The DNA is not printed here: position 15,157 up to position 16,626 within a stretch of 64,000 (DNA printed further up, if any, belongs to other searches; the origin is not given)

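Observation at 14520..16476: CetZ-like (archaeal cell-shape tubulin) homologue in a bacterial genome, divergent from an HTH-receiver regulator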

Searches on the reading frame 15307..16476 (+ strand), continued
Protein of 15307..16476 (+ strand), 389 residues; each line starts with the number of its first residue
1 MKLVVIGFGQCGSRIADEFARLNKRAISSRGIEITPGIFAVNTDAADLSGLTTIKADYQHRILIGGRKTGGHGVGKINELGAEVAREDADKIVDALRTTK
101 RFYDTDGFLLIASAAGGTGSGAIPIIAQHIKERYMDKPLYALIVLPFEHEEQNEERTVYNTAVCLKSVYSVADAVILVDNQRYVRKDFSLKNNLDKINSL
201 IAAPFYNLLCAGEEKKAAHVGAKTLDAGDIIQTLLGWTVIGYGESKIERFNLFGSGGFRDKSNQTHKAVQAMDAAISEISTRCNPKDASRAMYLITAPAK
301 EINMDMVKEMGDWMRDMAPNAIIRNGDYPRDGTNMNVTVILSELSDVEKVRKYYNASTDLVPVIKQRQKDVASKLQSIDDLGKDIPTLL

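Call 10: find_related_loci(query=window:15307-16473:+, collection=genome_contigs, flank=8000)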
Query window:15307-16473:+ (389 aa) in genome_contigs; peptide patterns used: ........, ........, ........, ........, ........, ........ (x = any residue, [..] = any of these).
322 stretches matched a pattern; 143 encode a relative of the query (tblastn E <= 1e-3); the best 80 are kept; 80 distinct loci.
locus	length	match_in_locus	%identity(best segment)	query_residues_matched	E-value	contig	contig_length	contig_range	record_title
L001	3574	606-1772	97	1-389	0e+0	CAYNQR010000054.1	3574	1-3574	MAG TPA_asm: uncultured Dehalococcoidales bacterium isolate binchicken_co43_317 genome assembly, contig: NODE_43872_leng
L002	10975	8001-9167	96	1-389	0e+0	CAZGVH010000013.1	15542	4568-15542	MAG TPA_asm: uncultured Dehalococcoidales bacterium isolate SRP192927_co3_170 genome assembly, contig: NODE_8637_length_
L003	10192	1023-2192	96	1-389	0e+0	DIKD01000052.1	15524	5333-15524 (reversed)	MAG TPA_asm: Dehalococcoidia bacterium UBA5627 UBA5627_contig_64291, whole genome shotgun sequence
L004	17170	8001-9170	95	1-389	0e+0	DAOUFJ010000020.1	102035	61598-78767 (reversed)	MAG TPA_asm: Dehalococcoidales bacterium isolate R103_7 k99_463394, whole genome shotgun sequence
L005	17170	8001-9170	96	1-389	0e+0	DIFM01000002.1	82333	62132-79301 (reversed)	MAG TPA_asm: Dehalococcoidia bacterium UBA5748 UBA5748_contig_11035, whole genome shotgun sequence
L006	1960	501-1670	95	1-389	0e+0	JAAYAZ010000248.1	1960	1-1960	MAG: Dehalococcoidales bacterium isolate AS06rmzACSIP_226 705355_AS06, whole genome shotgun sequence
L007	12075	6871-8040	93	1-389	0e+0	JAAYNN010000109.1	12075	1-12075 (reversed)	MAG: Dehalococcoidales bacterium isolate AS21ysBPME_190 120753_AS21, whole genome shotgun sequence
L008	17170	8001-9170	94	1-389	0e+0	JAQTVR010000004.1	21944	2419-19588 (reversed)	MAG: Dehalococcoidales bacterium isolate STB_92 NODE_5292_length_21944_cov_2.894348_Sandtown_B, whole genome shotgun seq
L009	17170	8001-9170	93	1-389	0e+0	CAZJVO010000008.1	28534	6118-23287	MAG TPA_asm: uncultured Dehalococcoidales bacterium isolate SRP239243_co2_209 genome assembly, contig: NODE_2481_length_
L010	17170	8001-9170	82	1-389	0e+0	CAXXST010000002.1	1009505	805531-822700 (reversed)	MAG: Dehalococcoidales bacterium isolate c32daf8e-304c-4a6a-99c5-a63329d1368f genome assembly, contig: contig_2, whole g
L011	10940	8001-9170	84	1-389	0e+0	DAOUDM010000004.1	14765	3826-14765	MAG TPA_asm: Dehalococcoidales bacterium isolate M54_197 45195, whole genome shotgun sequence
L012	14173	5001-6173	80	1-389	0e+0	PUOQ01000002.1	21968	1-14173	MAG: Dehalococcoidia bacterium isolate B1Sed10_130R1 B1-Sed10-C2265, whole genome shotgun sequence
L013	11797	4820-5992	80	1-389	0e+0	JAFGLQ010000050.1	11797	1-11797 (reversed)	MAG: Dehalococcoidaceae bacterium isolate Zod_Metabat.406 k87_4673105, whole genome shotgun sequence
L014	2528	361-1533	80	1-389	0e+0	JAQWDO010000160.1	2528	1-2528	MAG: Dehalococcoidales bacterium isolate STF2_53 NODE_192536_length_2528_cov_3.503540_Sandtown_F2, whole genome shotgun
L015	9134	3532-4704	79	1-389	0e+0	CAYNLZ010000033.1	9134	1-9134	MAG TPA_asm: uncultured Dehalococcoidaceae bacterium isolate binchicken_co173_250 genome assembly, contig: NODE_25490_le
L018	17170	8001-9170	79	1-389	0e+0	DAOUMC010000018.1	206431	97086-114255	MAG TPA_asm: Dehalococcoidales bacterium isolate W31_74 k127_461830, whole genome shotgun sequence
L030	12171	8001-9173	69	1-389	0e+0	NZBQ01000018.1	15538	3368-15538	MAG: Dehalococcoidales bacterium isolate ARS1330 MHASMcontig_588065, whole genome shotgun sequence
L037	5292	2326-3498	70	1-389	0e+0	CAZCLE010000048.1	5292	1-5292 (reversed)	MAG TPA_asm: uncultured Dehalococcoidales bacterium isolate binchicken_co332_61 genome assembly, contig: NODE_5723_lengt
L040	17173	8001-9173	70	1-389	0e+0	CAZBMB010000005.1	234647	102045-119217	MAG TPA_asm: uncultured Dehalococcoidaceae bacterium isolate binchicken_co178_264 genome assembly, contig: NODE_80_lengt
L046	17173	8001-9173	68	1-389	0e+0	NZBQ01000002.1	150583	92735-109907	MAG: Dehalococcoidales bacterium isolate ARS1330 33798, whole genome shotgun sequence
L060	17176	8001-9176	65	1-389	0e+0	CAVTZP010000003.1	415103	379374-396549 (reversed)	MAG: uncultured delta proteobacterium isolate MFD04408.bin.1.96 genome assembly, contig: contig_22291, whole genome shot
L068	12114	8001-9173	67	1-389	2e-178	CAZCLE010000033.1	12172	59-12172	MAG TPA_asm: uncultured Dehalococcoidales bacterium isolate binchicken_co332_61 genome assembly, contig: NODE_1273_lengt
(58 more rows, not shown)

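Call 40: search_protein_representatives(protein=window:15307-16473:+)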
Query: 389 residues. Proteins with E-value up to 0.001 (for the whole library): 1931; up to 1e-10: 290; up to 1e-30: 80. The best 150 are listed.
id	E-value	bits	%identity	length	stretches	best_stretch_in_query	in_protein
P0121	1.4e-136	472.0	53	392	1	1-388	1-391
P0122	5.0e-131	453.7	55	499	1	1-385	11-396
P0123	7.1e-113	394.0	56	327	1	82-389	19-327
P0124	4.6e-112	391.3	52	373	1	1-385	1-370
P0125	4.2e-111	388.1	72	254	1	1-237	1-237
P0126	3.0e-106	372.2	46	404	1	2-388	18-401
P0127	1.0e-105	370.4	47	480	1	1-376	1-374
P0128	3.0e-103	362.3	45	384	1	2-387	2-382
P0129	7.5e-98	344.5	59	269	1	130-388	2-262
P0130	1.6e-96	340.1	76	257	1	1-201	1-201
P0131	9.4e-90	317.9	43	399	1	2-372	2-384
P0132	1.0e-89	317.8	42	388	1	1-389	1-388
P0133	9.5e-89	314.6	44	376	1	23-389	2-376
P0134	1.1e-86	307.8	43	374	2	1-249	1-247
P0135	2.3e-84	300.2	41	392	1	1-388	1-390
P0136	7.0e-81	288.7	43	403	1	1-389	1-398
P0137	1.5e-80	287.6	38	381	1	1-388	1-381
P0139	1.3e-78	281.2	41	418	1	1-389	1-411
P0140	2.2e-74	267.3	39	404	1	1-388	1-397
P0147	1.0e-55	205.9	34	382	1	1-389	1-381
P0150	1.2e-53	199.1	39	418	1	1-376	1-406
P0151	2.5e-47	178.3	35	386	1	1-351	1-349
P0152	4.0e-47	177.6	34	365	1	1-352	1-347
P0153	1.2e-46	176.1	35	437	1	1-361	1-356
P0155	2.9e-46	174.8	40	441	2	1-234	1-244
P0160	1.4e-44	169.3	37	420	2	1-243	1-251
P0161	1.6e-44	169.1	34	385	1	5-354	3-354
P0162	4.4e-44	167.7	33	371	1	1-372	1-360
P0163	2.9e-43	165.0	35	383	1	1-354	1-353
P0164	4.4e-43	164.4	33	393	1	1-366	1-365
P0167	6.0e-42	160.6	36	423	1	2-367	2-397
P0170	2.3e-39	152.1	30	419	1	1-387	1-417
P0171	4.2e-39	151.2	35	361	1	1-350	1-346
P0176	2.5e-37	145.4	32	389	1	1-389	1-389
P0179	1.3e-36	143.1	33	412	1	1-359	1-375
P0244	8.9e-23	97.5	33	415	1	33-330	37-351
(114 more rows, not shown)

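Call 42: list_cluster_members(proteins=[P0121, P0124, P0126, P0128, P0131, P0132, P0135, P0136, P0137, P0139])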
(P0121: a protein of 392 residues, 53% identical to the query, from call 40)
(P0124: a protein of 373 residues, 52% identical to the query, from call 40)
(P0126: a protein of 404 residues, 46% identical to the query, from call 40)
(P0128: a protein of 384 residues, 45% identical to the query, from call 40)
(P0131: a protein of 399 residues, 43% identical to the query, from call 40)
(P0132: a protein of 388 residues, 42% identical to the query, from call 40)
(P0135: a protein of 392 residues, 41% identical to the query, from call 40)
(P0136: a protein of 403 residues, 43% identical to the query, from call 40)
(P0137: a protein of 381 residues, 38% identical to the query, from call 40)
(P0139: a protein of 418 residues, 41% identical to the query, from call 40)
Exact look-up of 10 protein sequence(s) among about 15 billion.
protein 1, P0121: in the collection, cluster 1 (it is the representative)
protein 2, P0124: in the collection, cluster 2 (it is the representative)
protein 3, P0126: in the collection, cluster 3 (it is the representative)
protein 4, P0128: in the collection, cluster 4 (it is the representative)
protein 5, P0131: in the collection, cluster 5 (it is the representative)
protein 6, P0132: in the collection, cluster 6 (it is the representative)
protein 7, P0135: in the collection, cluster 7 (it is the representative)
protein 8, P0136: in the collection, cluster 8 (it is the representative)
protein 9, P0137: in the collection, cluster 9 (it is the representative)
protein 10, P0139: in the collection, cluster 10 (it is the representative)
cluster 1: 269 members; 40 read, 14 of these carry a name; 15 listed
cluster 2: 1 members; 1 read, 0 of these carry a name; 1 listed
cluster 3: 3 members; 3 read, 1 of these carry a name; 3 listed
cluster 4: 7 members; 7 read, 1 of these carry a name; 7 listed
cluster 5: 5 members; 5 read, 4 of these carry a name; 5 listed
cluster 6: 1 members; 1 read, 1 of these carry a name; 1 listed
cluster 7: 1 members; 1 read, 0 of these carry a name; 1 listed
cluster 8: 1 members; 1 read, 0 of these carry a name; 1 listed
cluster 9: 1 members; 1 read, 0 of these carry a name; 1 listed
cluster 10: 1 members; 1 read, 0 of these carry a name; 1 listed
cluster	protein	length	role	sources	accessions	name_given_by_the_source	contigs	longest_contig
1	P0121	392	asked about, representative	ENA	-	-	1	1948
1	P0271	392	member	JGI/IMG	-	cell division GTPase FtsZ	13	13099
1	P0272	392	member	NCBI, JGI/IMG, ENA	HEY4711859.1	MAG TPA: tubulin/FtsZ family protein [Dehalococcoidia bacterium]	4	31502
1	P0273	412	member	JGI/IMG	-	cell division GTPase FtsZ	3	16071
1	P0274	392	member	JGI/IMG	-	cell division GTPase FtsZ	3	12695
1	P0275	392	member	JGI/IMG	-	cell division GTPase FtsZ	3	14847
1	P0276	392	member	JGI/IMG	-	cell division GTPase FtsZ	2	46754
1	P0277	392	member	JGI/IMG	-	cell division GTPase FtsZ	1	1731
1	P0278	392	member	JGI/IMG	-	cell division GTPase FtsZ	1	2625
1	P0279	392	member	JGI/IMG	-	cell division GTPase FtsZ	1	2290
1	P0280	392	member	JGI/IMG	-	cell division GTPase FtsZ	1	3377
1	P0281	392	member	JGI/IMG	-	cell division GTPase FtsZ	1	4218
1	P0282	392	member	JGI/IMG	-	cell division GTPase FtsZ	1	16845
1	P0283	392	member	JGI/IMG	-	cell division GTPase FtsZ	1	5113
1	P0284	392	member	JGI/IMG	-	cell division GTPase FtsZ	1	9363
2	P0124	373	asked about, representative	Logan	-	-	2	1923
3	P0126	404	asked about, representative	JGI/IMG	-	-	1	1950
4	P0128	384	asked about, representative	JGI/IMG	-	-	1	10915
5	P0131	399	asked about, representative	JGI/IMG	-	cell division GTPase FtsZ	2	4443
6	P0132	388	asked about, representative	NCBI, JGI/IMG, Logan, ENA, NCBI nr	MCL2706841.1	MAG: cell division protein FtsZ [Dehalococcoidia bacterium] | cell division protein FtsZ [Dehalococcoidia bacterium]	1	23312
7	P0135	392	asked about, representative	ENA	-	-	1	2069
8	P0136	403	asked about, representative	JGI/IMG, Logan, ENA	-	-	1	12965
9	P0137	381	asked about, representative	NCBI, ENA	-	-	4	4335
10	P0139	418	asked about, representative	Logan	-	-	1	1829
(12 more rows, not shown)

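Call 45: find_homologous_proteins(query=A2, max_evalue=1e-10)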
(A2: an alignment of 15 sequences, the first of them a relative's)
Query A2 (15 sequences) (418 aa, profile of the alignment): 2853 proteins with E <= 1e-10 among 8000 candidates; the best 120 are listed.
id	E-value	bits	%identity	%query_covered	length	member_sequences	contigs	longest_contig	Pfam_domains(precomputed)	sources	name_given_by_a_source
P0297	8.8e-151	520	40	98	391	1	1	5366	PF21011.3,PF00091.32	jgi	-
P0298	2.4e-150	519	38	98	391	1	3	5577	PF21011.3,PF00091.32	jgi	-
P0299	3.4e-150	519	39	98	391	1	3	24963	PF21011.3,PF00091.32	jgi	jgi:cell division GTPase FtsZ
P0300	3.5e-150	518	38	98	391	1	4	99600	PF21011.3,PF00091.32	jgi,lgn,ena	jgi:cell division GTPase FtsZ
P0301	5.9e-150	518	39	98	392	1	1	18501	PF21011.3,PF00091.32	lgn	-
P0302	6.3e-150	518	40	98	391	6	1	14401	PF21011.3,PF00091.32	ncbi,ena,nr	ncbi:MAG TPA: tubulin/FtsZ family protein [Dehalococcoidales bacterium]|nr:tubulin/FtsZ family prote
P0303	6.5e-150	518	40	98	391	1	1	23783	PF21011.3,PF00091.32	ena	-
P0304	6.5e-150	518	40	98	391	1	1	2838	PF21011.3,PF00091.32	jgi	-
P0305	8.5e-150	517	39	98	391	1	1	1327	PF21011.3,PF00091.32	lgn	-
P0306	8.6e-150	517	40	98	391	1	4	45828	PF21011.3,PF00091.32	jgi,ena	-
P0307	1.0e-149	517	40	98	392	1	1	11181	PF21011.3,PF00091.32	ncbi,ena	-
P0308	1.0e-149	517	40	98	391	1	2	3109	PF21011.3,PF00091.32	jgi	-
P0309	1.3e-149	517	39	98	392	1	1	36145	PF21011.3,PF00091.32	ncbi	ncbi:tubulin/FtsZ family protein [Chloroflexota bacterium]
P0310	1.7e-149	516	39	98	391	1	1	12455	PF21011.3,PF00091.32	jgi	jgi:cell division GTPase FtsZ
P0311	1.9e-149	516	40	98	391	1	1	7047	PF21011.3,PF00091.32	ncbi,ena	-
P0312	2.0e-149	516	40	98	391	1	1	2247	PF21011.3,PF00091.32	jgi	jgi:cell division GTPase FtsZ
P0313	2.2e-149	516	40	98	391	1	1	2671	PF21011.3,PF00091.32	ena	-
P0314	2.6e-149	516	42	98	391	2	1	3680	PF21011.3,PF00091.32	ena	-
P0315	3.9e-149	515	39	98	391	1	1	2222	PF21011.3,PF00091.32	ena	-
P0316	4.1e-149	515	39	98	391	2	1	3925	PF21011.3,PF00091.32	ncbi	-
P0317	4.2e-149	515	40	98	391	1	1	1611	PF21011.3,PF00091.32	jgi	jgi:cell division GTPase FtsZ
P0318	4.5e-149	515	40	98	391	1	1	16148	PF21011.3,PF00091.32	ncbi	-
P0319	4.9e-149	515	39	98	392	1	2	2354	PF21011.3,PF00091.32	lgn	-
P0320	5.0e-149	515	39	98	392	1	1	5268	PF21011.3,PF00091.32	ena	-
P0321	5.2e-149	515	39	98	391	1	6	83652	PF21011.3,PF00091.32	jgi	jgi:cell division GTPase FtsZ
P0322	5.2e-149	515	41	98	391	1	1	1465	PF21011.3,PF00091.32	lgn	-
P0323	5.4e-149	515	38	98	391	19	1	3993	PF21011.3,PF00091.32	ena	-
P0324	6.1e-149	514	40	98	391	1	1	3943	PF21011.3,PF00091.32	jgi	jgi:cell division GTPase FtsZ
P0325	6.4e-149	514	40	98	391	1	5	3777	PF21011.3,PF00091.32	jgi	jgi:cell division GTPase FtsZ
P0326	6.7e-149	514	41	98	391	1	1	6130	PF21011.3,PF00091.32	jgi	-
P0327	6.7e-149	514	39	98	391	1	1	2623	PF21011.3,PF00091.32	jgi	jgi:cell division GTPase FtsZ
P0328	6.9e-149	514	40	98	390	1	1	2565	PF21011.3,PF00091.32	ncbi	-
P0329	7.4e-149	514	39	98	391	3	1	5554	PF21011.3,PF00091.32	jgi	jgi:cell division GTPase FtsZ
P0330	8.3e-149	514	40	98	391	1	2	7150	PF21011.3,PF00091.32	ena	-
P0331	9.3e-149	514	39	98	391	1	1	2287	PF21011.3,PF00091.32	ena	-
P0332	9.4e-149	514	38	98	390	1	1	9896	PF21011.3,PF00091.32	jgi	-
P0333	9.7e-149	514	40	98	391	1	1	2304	PF21011.3,PF00091.32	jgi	jgi:cell division GTPase FtsZ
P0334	9.8e-149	514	38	98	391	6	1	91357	PF21011.3,PF00091.32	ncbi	-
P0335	1.1e-148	514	39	98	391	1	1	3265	PF21011.3,PF00091.32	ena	-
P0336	1.3e-148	513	38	98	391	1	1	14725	PF21011.3,PF00091.32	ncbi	ncbi:MAG: tubulin/FtsZ family protein [Dehalococcoidales bacterium]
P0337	1.3e-148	513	40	98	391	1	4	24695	PF21011.3,PF00091.32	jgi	jgi:cell division GTPase FtsZ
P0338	1.4e-148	513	39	98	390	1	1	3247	PF21011.3,PF00091.32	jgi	jgi:cell division GTPase FtsZ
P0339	1.4e-148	513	39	98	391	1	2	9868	PF21011.3,PF00091.32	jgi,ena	-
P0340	1.7e-148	513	40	98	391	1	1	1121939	PF21011.3,PF00091.32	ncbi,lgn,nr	ncbi:MAG: cell division protein FtsZ [Dehalococcoidia bacterium]|nr:MAG: cell division protein FtsZ 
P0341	1.7e-148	513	40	98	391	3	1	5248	PF21011.3,PF00091.32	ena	-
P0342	1.7e-148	513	38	98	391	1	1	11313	PF21011.3,PF00091.32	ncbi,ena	-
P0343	1.9e-148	513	40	98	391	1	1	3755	PF21011.3,PF00091.32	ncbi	-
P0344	1.9e-148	513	39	98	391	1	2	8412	PF21011.3,PF00091.32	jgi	-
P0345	2.4e-148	512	40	98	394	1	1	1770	PF21011.3,PF00091.32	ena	-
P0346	2.6e-148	512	39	98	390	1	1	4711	PF21011.3,PF00091.32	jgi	jgi:cell division GTPase FtsZ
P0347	2.6e-148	512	39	98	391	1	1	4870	PF21011.3,PF00091.32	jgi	-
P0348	2.7e-148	512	40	98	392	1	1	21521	PF21011.3,PF00091.32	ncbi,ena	-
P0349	3.4e-148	512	40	98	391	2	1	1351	PF21011.3,PF00091.32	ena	-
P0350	3.4e-148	512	39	98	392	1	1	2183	PF21011.3,PF00091.32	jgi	-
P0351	3.4e-148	512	39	98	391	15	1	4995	PF21011.3,PF00091.32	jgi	-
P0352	3.5e-148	512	39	98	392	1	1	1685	PF21011.3,PF00091.32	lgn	-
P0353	3.6e-148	512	39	98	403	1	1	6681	PF21011.3,PF00091.32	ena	-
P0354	3.9e-148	512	39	98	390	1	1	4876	PF21011.3,PF00091.32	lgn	-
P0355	4.1e-148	512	40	98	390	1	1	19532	PF21011.3,PF00091.32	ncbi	-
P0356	4.5e-148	512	38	98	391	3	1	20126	PF21011.3,PF00091.32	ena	-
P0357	4.8e-148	511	39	98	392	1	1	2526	PF21011.3,PF00091.32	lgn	-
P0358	5.2e-148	511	40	98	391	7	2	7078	PF21011.3,PF00091.32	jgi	-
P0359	5.3e-148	511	38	98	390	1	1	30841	PF21011.3,PF00091.32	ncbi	-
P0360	5.9e-148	511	41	98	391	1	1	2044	PF21011.3,PF00091.32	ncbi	-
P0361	6.4e-148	511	39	98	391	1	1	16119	PF21011.3,PF00091.32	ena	-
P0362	7.4e-148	511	40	98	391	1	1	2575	PF21011.3,PF00091.32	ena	-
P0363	7.4e-148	511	40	98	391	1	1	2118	PF21011.3,PF00091.32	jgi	jgi:cell division GTPase FtsZ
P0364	7.6e-148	511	39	98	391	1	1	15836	PF21011.3,PF00091.32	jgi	-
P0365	7.8e-148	511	40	98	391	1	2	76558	PF21011.3,PF00091.32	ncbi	-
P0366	8.2e-148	511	39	98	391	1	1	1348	PF21011.3,PF00091.32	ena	-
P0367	8.6e-148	511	39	98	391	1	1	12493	PF21011.3,PF00091.32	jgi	-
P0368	9.4e-148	510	39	98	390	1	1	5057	PF21011.3,PF00091.32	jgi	jgi:cell division GTPase FtsZ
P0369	9.9e-148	510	40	98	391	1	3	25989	PF21011.3,PF00091.32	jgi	jgi:cell division GTPase FtsZ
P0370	1.0e-147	510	40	98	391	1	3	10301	PF21011.3,PF00091.32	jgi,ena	jgi:cell division GTPase FtsZ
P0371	1.0e-147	510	39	98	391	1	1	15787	PF21011.3,PF00091.32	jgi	-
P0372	1.1e-147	510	41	98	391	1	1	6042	PF21011.3,PF00091.32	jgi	-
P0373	1.1e-147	510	40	98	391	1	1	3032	PF21011.3,PF00091.32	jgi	jgi:cell division GTPase FtsZ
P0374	1.2e-147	510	38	98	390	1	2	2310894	PF21011.3,PF00091.32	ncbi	-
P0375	1.2e-147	510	39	98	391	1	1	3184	PF21011.3,PF00091.32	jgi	jgi:tubulin-like protein CetZ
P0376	1.3e-147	510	39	98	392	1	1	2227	PF21011.3,PF00091.32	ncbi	-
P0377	1.4e-147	510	40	98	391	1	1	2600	PF21011.3,PF00091.32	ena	-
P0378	1.5e-147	510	41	98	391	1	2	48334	PF21011.3,PF00091.32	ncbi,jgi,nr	ncbi:MAG: cell division protein FtsZ [Dehalococcoidia bacterium]|nr:MAG: cell division protein FtsZ 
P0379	1.5e-147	510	39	98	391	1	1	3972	PF21011.3,PF00091.32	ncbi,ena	-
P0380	1.6e-147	510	40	98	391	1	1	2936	PF21011.3,PF00091.32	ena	-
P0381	1.6e-147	510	41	98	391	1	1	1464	PF21011.3,PF00091.32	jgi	jgi:cell division GTPase FtsZ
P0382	1.6e-147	510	38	98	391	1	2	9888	PF21011.3,PF00091.32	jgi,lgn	jgi:cell division GTPase FtsZ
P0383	1.9e-147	509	39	98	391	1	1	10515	PF21011.3,PF00091.32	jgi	jgi:cell division GTPase FtsZ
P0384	1.9e-147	509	40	98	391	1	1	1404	PF21011.3,PF00091.32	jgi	jgi:cell division GTPase FtsZ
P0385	2.0e-147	509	39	98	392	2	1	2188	PF21011.3,PF00091.32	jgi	jgi:cell division GTPase FtsZ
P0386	2.2e-147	509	39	98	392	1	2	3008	PF21011.3,PF00091.32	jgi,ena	-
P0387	2.4e-147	509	39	98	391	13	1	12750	PF21011.3,PF00091.32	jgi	-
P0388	2.4e-147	509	39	98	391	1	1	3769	PF21011.3,PF00091.32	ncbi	-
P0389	2.4e-147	509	39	98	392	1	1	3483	PF21011.3,PF00091.32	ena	-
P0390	2.5e-147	509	41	98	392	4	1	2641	PF21011.3,PF00091.32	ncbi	-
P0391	2.5e-147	509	38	98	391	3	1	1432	PF21011.3,PF00091.32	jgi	jgi:cell division GTPase FtsZ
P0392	2.6e-147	509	39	98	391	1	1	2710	PF21011.3,PF00091.32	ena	-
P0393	2.7e-147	509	40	98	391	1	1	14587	PF21011.3,PF00091.32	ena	-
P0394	2.7e-147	509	39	98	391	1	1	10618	PF21011.3,PF00091.32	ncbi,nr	ncbi:MAG: cell division protein FtsZ [Chloroflexi bacterium RBG_13_46_14]|nr:MAG: cell division prot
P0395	3.1e-147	509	40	98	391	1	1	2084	PF21011.3,PF00091.32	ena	-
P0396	3.2e-147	509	40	98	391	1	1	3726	PF21011.3,PF00091.32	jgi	jgi:cell division GTPase FtsZ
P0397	3.2e-147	509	40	98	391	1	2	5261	PF21011.3,PF00091.32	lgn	-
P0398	3.2e-147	509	40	98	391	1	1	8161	PF21011.3,PF00091.32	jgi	-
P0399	3.3e-147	509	39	98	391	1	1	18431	PF21011.3,PF00091.32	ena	-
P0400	3.5e-147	509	39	98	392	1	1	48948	PF21011.3,PF00091.32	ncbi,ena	-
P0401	3.7e-147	509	39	98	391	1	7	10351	PF21011.3,PF00091.32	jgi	jgi:cell division GTPase FtsZ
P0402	3.7e-147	509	39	98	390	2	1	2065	PF21011.3,PF00091.32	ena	-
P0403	3.9e-147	508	39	98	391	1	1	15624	PF21011.3,PF00091.32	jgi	jgi:cell division GTPase FtsZ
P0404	4.0e-147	508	40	98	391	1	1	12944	PF21011.3,PF00091.32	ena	-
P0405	4.1e-147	508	40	98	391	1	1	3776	PF21011.3,PF00091.32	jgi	jgi:cell division GTPase FtsZ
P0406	4.2e-147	508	40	98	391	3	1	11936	PF21011.3,PF00091.32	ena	-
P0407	4.3e-147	508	41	98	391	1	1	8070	PF21011.3,PF00091.32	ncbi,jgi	-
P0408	4.5e-147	508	39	98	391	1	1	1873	PF21011.3,PF00091.32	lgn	-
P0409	4.6e-147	508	39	98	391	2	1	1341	PF21011.3,PF00091.32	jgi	jgi:cell division GTPase FtsZ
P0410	4.7e-147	508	39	98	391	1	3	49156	PF21011.3,PF00091.32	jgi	jgi:cell division GTPase FtsZ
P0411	4.7e-147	508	39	98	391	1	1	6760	PF21011.3,PF00091.32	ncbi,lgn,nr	ncbi:MAG: cell division protein FtsZ [Chloroflexi bacterium]|nr:cell division protein FtsZ [Chlorofl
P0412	5.6e-147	508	40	98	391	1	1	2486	PF21011.3,PF00091.32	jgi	jgi:cell division GTPase FtsZ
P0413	5.7e-147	508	39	98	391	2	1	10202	PF21011.3,PF00091.32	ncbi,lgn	-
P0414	5.7e-147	508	39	99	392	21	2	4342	PF21011.3,PF00091.32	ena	-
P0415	5.9e-147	508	40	98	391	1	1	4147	PF21011.3,PF00091.32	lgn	-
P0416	6.1e-147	508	39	99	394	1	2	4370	PF21011.3,PF00091.32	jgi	-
